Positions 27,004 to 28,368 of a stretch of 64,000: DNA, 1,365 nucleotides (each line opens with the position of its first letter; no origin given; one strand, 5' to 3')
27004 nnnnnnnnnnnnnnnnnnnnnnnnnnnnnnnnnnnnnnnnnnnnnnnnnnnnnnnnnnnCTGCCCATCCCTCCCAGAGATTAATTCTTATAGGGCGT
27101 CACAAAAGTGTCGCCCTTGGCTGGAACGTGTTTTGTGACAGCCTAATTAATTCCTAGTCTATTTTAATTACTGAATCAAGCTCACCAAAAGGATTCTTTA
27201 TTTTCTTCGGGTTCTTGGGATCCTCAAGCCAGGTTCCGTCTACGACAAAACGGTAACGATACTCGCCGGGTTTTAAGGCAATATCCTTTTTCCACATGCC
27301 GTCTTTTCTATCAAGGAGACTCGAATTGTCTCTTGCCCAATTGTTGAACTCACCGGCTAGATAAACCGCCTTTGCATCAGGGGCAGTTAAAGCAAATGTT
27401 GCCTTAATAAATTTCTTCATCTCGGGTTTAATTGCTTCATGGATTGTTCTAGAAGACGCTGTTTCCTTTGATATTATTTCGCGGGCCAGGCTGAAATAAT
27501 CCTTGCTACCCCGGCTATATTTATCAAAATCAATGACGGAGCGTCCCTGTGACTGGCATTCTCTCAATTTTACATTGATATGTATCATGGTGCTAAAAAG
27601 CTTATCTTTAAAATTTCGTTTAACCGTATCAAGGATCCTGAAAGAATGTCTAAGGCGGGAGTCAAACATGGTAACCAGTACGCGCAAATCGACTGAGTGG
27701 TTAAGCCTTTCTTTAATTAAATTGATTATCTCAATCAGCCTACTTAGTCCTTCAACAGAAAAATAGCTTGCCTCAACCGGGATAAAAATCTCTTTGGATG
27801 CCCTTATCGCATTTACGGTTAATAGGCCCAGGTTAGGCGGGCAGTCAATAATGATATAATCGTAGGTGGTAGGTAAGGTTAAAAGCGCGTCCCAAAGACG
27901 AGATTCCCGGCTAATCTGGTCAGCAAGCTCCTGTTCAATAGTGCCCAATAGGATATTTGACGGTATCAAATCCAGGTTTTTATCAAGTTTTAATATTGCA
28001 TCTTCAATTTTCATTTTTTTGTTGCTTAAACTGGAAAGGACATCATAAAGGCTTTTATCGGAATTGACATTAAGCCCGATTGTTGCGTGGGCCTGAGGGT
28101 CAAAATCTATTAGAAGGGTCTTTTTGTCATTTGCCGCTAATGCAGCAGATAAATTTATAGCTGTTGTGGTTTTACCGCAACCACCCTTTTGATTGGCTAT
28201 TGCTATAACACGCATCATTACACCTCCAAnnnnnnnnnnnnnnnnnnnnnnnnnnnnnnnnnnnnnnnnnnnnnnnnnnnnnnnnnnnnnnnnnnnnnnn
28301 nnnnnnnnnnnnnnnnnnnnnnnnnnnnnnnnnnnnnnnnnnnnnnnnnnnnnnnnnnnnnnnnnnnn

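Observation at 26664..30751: ParA/MinD-type ATPase fused to a glycogen-binding CBM48 domain, clustered with a membrane protein and a GH57 glucan enzyme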

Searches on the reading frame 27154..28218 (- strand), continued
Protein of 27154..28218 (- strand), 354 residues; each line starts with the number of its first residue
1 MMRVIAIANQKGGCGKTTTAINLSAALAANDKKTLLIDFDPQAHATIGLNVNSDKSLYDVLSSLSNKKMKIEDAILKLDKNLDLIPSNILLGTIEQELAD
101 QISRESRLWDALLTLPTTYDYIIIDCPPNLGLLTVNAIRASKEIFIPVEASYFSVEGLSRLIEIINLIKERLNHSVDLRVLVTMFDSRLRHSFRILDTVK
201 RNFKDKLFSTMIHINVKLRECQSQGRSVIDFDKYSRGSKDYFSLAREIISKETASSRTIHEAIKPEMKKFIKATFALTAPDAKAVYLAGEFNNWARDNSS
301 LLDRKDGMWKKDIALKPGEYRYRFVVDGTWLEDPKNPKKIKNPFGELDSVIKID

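Call 9: search_solved_structures(query=window:27154-28218:-, max_evalue=0.00001, show_alignments=2)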
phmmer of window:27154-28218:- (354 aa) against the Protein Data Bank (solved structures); distinct sequences matched with E-value up to 0.00001: 48.
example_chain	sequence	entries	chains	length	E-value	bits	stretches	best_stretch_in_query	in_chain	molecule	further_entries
8ray_B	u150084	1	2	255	4.4e-59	203.8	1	3-253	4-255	ParA family protein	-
6iub_A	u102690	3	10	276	1.4e-44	156.1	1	1-249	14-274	SpoOJ regulator (Soj)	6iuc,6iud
8jmj_A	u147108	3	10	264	1.5e-43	152.7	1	1-249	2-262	SpoOJ regulator (Soj)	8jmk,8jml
1wcv_1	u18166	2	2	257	2.6e-39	138.8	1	2-253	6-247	SEGREGATION PROTEIN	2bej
2bek_A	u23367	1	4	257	3.5e-38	135.1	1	2-253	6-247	SEGREGATION PROTEIN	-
4pfs_A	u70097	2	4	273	3.4e-35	125.3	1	1-247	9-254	Cobyrinic Acid a,c-diamide synthase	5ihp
5if9_A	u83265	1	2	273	6.3e-35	124.4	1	2-247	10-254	Cobyrinic Acid a,c-diamide synthase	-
3k9g_A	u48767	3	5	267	5.2e-21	78.6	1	3-201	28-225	PF-32 protein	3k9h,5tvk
6non_A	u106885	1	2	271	2.8e-16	63.1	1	2-169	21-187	Cobyrinic acid ac-diamide synthase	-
6noo_A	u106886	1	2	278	3e-16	63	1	2-169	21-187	Maintenance of carboxysome positioning A protein, MCDA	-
6nop_B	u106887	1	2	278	3.9e-15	59.3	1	2-169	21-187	Cobyrinic acid ac-diamide synthase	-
7dut_A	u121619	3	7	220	4.2e-15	59.2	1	4-165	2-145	SOJ protein (Soj)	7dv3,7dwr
1ion_A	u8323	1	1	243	5.7e-13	52.2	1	1-247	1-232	PROBABLE CELL DIVISION INHIBITOR MIND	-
1g3q_A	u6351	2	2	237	8.2e-13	51.7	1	1-150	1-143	CELL DIVISION INHIBITOR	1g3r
2oze_A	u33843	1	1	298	1.8e-11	47.3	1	10-184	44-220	Orf delta'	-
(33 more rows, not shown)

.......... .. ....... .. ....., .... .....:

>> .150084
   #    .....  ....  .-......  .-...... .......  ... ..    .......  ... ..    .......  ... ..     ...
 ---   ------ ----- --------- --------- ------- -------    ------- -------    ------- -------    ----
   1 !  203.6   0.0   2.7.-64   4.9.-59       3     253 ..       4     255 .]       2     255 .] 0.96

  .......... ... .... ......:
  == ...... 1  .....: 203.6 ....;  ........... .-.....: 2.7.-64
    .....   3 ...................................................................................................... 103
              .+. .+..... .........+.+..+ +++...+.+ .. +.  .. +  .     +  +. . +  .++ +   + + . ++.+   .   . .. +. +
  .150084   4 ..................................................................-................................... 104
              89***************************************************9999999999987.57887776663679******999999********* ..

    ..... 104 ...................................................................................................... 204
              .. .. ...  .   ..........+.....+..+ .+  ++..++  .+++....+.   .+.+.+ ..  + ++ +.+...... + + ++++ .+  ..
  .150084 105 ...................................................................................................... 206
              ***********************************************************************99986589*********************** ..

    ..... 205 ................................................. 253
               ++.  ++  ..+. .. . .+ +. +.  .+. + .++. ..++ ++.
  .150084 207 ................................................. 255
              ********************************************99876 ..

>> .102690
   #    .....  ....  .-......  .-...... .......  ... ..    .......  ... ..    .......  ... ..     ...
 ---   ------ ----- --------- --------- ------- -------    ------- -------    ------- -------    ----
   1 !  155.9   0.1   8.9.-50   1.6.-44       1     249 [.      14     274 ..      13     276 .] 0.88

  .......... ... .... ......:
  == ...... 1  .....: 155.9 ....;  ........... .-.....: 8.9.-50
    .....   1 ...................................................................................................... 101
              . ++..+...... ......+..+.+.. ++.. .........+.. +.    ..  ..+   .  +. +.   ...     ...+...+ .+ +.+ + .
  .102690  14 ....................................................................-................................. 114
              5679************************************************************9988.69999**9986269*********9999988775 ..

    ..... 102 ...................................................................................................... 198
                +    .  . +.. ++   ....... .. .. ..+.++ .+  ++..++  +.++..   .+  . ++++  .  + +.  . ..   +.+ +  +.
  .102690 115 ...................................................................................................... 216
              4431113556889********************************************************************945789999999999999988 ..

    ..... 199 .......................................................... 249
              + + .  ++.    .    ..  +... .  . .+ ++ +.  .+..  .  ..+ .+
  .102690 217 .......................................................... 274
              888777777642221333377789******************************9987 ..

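Call 10: find_related_loci(query=window:27154-28218:-, collection=genome_contigs, flank=10000)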
Query window:27154-28218:- (354 aa) in genome_contigs; peptide patterns used: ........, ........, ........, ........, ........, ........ (x = any residue, [..] = any of these).
600 stretches matched a pattern (row limit reached: there are more); 595 encode a relative of the query (tblastn E <= 1e-3); the best 80 are kept; 80 distinct loci.
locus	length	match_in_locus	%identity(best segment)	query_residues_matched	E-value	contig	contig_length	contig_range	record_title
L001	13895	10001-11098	56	2-354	5e-141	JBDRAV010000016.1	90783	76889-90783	MAG: Candidatus Omnitrophota bacterium isolate MEGAHIT-group-1.1018 k141_3383292, whole genome shotgun sequence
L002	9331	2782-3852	56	2-353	2e-140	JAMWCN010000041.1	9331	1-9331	MAG: Candidatus Omnitrophota bacterium isolate QZM4_1.bins.127.Tibet NODE_22136_length_9331_cov_4.171990, whole genome s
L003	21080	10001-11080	55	1-354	1e-132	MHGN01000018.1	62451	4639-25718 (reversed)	MAG: Omnitrophica WOR_2 bacterium RIFCSPHIGHO2_02_FULL_45_21 rifcsphigho2_02_scaffold_1576, whole genome shotgun sequenc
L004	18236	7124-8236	51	2-353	1e-129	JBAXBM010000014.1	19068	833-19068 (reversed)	MAG: Candidatus Omnitrophota bacterium isolate ELA167 MAG167_14, whole genome shotgun sequence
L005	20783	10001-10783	50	1-261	7e-81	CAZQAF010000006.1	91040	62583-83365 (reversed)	MAG TPA_asm: uncultured Desulfobacteraceae bacterium isolate binchicken_co224_214 genome assembly, contig: NODE_101_leng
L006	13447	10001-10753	47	1-252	5e-78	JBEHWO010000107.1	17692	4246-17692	MAG: Vulcanimicrobiota bacterium isolate ER2 k141_258139_length_17692_cov_8.9968, whole genome shotgun sequence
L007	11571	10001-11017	37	2-353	7e-73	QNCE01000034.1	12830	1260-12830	MAG: Candidatus Omnitrophota bacterium isolate B7_G16 B7_Guay16_scaffold_03194, whole genome shotgun sequence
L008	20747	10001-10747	50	3-250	1e-70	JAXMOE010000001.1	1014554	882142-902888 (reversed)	MAG: Chlorobiota bacterium isolate EC_MBin.42 ECX_9CoAssmbCtg, whole genome shotgun sequence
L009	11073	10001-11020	37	1-353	1e-68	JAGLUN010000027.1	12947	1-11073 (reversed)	MAG: Candidatus Omnitrophota bacterium isolate RS_11_35 ZL20.bin.35.fa_27, whole genome shotgun sequence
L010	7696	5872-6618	47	1-248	1e-68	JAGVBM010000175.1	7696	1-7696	MAG: Bacillota bacterium isolate DeMMO6_24 c_000000005346, whole genome shotgun sequence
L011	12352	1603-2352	47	1-249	1e-68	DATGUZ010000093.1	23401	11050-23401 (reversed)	MAG TPA_asm: Sporosarcina sp. isolate SMAG_U10543 k141_739436, whole genome shotgun sequence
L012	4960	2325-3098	46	1-259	4e-68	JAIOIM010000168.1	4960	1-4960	MAG: Ignavibacteriaceae bacterium isolate MAG_30 contig_67854, whole genome shotgun sequence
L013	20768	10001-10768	47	1-255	5e-68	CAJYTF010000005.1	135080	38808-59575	MAG: uncultured Myroides sp. isolate S1C20649_SP200 genome assembly, contig: S1Ck127_348389, whole genome shotgun sequen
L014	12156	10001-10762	48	1-253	2e-67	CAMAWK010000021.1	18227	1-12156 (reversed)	MAG: Flavobacterium psychrophilum isolate ME-09jul19-174 genome assembly, contig: ME-09jul19-C4262, whole genome shotgun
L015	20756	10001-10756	48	1-251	5e-67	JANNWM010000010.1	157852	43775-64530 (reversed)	MAG: Bacteroidota bacterium isolate VAR_34_metabat_372 VAR_34_k141_349458, whole genome shotgun sequence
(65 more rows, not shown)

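Call 69: search_protein_families(library=pfam, proteins=[L001:11111-11605:+, L002:88-1269:+, L004:3883-4587:+, L007:8866-9258:-], max_evalue=0.001)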
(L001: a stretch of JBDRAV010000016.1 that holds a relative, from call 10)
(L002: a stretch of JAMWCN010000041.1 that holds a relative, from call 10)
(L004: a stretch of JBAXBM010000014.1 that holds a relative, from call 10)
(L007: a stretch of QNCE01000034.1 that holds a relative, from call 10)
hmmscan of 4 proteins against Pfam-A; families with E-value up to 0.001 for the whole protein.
L001:11111-11605:+ (164 aa): 2 families
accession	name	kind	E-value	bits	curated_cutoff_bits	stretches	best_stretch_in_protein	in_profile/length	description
PF00881.29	Nitroreductase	-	4.3e-25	89.3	23.5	2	7-60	1-54/167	Nitroreductase family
PF14512.11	TM1586_NiRdase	-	6e-18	65.7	27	2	98-161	92-151/215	Putative TM nitroreductase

L002:88-1269:+ (393 aa): 3 families
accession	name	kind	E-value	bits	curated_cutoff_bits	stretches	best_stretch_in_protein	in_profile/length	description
PF17210.9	SdrD_B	-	2.6e-16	60.3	29.7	2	204-273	3-74/112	SdrD B-like domain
PF13620.12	CarboxypepD_reg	-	0.00011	22.9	32.3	0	330-354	29-53/82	Carboxypeptidase regulatory-like domain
PF13715.12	CarbopepD_reg_2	-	0.00049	20.5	32.2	0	219-259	8-49/88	CarboxypepD_reg-like domain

L004:3883-4587:+ (234 aa): 15 families
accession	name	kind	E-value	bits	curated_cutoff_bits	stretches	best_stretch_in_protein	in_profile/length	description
PF00515.34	TPR_1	-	3.9e-20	71.2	27.8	1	153-182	3-32/34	Tetratricopeptide repeat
PF07719.23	TPR_2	-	6e-20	70.1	27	1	153-181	3-31/34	Tetratricopeptide repeat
PF13431.12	TPR_17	-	7.2e-16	57.5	24.4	0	173-205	1-33/34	Tetratricopeptide repeat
PF13181.12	TPR_8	-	7.5e-15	54.2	25.7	0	153-183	3-33/34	Tetratricopeptide repeat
PF13424.12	TPR_12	-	5.4e-14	52.6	30.1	1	119-180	5-74/77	Tetratricopeptide repeat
PF13414.12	TPR_11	-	2.3e-12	46.9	26.8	1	61-97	6-42/42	TPR repeat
PF13428.12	TPR_14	-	4.6e-12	45.8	23.5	1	85-125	3-43/44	Tetratricopeptide repeat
PF14559.12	TPR_19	-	3.8e-11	43.6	25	1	62-120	4-62/68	Tetratricopeptide repeat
PF13432.12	TPR_16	-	2.3e-10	41.1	32.7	1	59-113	7-61/65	Tetratricopeptide repeat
PF23914.1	TPR_CcmH_CycH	-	3.1e-08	34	42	0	156-205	55-104/158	Cytochrome c-type biogenesis protein H TPR domain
PF13174.12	TPR_6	-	5.6e-08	33.4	26.3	0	154-175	3-24/33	Tetratricopeptide repeat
PF13176.12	TPR_7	-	1.1e-07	31.8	27.9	0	187-210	1-24/36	Tetratricopeptide repeat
PF24575.1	TPR_Slam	-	6.3e-06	27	35.2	0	56-95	54-93/104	Surface lipoprotein assembly modifier, N-terminal TPR repeats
PF13374.12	TPR_10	-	8.9e-06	26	27.5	0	189-211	6-28/42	Tetratricopeptide repeat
PF13429.12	TPR_15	-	2.3e-05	24.4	26.2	1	127-210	123-205/280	Tetratricopeptide repeat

L007:8866-9258:- (130 aa): 0 families

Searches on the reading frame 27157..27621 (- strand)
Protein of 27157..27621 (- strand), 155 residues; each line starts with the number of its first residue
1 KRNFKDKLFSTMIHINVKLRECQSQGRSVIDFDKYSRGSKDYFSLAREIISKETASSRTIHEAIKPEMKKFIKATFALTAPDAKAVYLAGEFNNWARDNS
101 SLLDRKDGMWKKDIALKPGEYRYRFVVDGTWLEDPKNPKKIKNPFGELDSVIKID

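Call 26: find_related_loci(query=A1, collection=metagenome_contigs, flank=8000)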
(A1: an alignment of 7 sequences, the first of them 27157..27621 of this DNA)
Query A1 (155 aa) in metagenome_contigs; peptide patterns used: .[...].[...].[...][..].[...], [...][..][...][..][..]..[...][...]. (x = any residue, [..] = any of these).
600 stretches matched a pattern (row limit reached: there are more); 505 encode a relative of the query (tblastn E <= 1e-3); the best 80 are kept; 80 distinct loci.
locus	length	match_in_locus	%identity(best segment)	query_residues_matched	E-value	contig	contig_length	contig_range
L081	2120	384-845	71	1-154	1e-78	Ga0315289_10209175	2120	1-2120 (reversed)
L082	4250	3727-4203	50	1-154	1e-55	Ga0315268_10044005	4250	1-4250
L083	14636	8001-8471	52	4-154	4e-55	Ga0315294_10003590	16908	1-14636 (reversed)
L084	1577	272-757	50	1-154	4e-57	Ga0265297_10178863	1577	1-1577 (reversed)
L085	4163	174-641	52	1-154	6e-55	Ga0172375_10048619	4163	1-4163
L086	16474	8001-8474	51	1-154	5e-55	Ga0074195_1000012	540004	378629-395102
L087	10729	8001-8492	49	1-154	5e-55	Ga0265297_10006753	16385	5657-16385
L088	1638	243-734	51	1-154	5e-56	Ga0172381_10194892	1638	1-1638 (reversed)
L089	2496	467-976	49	1-154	1e-54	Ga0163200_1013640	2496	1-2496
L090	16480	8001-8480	51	1-154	1e-54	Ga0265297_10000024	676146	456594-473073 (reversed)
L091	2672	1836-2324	50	3-154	2e-54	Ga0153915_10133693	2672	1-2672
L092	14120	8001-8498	50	1-154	4e-54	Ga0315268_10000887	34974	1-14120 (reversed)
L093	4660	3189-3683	49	1-154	4e-54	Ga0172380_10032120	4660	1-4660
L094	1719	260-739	49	1-154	2e-55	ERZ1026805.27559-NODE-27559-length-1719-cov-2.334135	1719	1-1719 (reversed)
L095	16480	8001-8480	51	1-154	3e-53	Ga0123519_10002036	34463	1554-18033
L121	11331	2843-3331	48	1-154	2e-52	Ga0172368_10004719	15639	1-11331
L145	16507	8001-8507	47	1-154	3e-51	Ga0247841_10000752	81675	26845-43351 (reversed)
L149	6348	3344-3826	48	1-154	4e-51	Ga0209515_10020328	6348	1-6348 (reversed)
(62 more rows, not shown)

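Call 69: search_protein_families(library=pfam, proteins=[L145:14217-15005:+, L090:14276-15064:+, L121:3356-3682:+, L149:658-1974:+], max_evalue=0.001)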
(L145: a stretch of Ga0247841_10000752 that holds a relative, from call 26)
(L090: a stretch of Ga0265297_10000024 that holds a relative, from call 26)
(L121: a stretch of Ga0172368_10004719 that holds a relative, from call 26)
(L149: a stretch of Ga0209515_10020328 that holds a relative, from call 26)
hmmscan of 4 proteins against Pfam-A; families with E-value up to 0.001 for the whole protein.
L145:14217-15005:+ (262 aa): 3 families
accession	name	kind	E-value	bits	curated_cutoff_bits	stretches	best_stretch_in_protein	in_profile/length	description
PF13614.12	AAA_31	-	2.5e-13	50.8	27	1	80-217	5-147/177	AAA domain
PF10609.15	ParA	-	1.6e-06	28.1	27.1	1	79-254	6-178/246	NUBPL iron-transfer P-loop NTPase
PF01656.29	CbiA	-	7.4e-06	26.4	25.4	1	80-248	2-81/125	CobQ/CobB/MinD/ParA nucleotide binding domain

L090:14276-15064:+ (262 aa): 4 families
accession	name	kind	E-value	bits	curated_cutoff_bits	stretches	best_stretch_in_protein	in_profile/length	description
PF13614.12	AAA_31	-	4.5e-14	53.2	27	1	79-221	4-150/177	AAA domain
PF10609.15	ParA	-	7.6e-06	26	27.1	1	79-253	6-177/246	NUBPL iron-transfer P-loop NTPase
PF01656.29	CbiA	-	1.9e-05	25.1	25.4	1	81-251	3-84/125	CobQ/CobB/MinD/ParA nucleotide binding domain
PF06564.18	CBP_BcsQ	-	0.00044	20.3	21.3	1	89-221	12-148/234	Cellulose biosynthesis protein BcsQ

L121:3356-3682:+ (108 aa): 1 family
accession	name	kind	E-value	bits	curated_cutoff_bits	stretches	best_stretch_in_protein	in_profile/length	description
PF09685.15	DUF4870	-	0.001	19.5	25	0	25-99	25-103/107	Domain of unknown function (DUF4870)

L149:658-1974:+ (438 aa): 2 families
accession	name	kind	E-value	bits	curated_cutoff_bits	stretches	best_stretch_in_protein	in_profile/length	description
PF07642.17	BBP2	-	6.2e-53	180.6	26.2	1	98-438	3-339/339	Putative beta-barrel porin-2, OmpL-like. bbp2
PF11336.14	DUF3138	-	0.0001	21.6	27.3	1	291-438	389-525/525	Protein of unknown function (DUF3138)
